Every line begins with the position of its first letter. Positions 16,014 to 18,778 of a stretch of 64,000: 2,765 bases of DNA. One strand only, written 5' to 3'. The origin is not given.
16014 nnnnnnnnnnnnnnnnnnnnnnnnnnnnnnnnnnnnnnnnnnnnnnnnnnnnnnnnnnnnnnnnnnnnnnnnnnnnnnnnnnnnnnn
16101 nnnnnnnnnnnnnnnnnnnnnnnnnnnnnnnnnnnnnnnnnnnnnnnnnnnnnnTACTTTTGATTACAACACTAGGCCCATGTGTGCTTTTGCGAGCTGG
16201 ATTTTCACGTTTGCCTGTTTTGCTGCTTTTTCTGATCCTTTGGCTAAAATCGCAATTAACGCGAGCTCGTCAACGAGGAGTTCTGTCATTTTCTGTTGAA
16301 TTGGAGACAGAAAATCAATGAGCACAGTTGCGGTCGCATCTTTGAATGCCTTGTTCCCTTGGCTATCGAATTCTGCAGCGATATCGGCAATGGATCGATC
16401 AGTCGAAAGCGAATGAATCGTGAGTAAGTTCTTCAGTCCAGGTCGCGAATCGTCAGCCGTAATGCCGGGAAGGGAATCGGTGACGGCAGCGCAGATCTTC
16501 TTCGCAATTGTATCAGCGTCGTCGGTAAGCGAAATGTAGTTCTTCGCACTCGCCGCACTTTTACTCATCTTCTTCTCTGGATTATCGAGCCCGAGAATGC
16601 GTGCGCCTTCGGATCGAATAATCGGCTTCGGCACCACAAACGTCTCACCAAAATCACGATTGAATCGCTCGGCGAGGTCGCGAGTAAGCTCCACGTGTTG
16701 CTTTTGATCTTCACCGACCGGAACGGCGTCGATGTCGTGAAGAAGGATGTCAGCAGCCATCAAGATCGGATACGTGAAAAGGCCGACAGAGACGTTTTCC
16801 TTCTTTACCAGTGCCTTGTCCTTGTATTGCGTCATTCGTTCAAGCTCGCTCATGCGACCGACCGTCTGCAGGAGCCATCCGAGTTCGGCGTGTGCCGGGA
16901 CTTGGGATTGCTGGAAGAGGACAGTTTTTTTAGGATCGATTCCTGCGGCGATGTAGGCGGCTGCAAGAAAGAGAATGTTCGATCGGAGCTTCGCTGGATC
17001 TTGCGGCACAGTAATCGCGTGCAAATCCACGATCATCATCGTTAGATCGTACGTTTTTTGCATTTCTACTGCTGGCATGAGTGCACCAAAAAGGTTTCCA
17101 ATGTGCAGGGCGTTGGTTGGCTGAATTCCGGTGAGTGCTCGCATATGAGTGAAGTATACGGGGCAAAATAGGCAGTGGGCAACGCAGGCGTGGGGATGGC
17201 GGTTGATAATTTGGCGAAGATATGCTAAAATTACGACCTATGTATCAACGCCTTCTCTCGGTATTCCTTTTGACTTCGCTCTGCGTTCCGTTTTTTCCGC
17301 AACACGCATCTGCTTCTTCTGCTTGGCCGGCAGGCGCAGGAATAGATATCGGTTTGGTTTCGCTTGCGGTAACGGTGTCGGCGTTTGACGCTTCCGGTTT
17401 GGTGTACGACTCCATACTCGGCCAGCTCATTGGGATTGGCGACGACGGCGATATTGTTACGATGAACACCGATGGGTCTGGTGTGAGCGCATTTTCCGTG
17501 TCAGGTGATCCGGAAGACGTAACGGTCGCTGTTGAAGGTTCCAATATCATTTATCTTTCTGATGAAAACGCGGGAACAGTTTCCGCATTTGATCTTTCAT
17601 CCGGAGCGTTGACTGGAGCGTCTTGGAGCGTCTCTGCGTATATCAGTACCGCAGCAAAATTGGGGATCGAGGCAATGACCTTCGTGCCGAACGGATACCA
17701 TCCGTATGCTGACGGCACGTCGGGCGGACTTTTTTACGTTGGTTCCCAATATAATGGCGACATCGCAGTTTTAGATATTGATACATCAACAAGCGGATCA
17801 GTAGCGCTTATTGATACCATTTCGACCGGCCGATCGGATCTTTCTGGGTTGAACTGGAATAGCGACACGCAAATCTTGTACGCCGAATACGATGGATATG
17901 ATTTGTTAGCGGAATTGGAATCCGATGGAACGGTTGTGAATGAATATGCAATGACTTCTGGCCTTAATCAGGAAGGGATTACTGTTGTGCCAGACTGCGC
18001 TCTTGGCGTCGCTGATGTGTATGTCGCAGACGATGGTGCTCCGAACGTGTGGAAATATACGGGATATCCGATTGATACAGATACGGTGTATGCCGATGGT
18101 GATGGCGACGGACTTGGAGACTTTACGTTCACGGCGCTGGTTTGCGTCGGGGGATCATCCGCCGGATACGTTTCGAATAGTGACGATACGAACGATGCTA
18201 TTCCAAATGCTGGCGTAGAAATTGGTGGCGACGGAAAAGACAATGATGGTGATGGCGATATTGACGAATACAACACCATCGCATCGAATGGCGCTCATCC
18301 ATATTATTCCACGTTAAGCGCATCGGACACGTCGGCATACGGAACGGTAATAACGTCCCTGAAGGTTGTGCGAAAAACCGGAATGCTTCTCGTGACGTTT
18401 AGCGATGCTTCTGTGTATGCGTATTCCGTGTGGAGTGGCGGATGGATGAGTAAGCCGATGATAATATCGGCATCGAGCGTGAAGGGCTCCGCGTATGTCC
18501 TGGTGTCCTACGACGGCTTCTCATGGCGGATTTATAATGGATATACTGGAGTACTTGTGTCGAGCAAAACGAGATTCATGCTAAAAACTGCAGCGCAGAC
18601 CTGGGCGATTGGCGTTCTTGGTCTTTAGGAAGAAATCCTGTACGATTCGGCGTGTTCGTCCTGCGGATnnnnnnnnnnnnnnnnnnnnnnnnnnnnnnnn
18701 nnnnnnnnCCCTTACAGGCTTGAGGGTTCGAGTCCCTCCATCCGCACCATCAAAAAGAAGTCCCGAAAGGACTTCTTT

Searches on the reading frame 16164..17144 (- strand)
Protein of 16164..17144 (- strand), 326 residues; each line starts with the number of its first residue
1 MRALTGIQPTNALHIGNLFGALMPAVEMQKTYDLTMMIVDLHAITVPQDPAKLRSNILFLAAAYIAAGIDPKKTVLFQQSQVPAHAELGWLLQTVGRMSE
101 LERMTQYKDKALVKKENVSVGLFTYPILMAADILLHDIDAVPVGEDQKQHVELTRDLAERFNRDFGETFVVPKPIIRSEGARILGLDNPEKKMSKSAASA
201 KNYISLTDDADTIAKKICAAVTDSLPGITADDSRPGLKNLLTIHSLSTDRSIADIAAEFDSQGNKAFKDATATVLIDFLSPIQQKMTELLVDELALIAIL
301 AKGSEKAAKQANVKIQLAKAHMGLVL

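Call 86: search_protein_families(library=pfam, proteins=[window:16164-17144:-], max_evalue=0.0001)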
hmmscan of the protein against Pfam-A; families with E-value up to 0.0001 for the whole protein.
window:16164-17144:- (326 aa): 1 family
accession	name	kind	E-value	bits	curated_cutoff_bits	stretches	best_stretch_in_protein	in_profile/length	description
PF00579.31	tRNA-synt_1b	-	1.2e-70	238.7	21.1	1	2-279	7-291/292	tRNA synthetases class I (W and Y)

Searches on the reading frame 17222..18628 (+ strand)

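Call 86: search_protein_families(library=pfam, proteins=[window:17222-18628:+], max_evalue=0.0001)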
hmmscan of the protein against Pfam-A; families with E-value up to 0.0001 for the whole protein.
window:17222-18628:+ (468 aa): 1 family
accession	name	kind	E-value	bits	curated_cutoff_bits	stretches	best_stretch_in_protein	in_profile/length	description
PF06977.17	SdiA-regulated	-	1.7e-10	41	21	1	199-261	17-79/249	SdiA-regulated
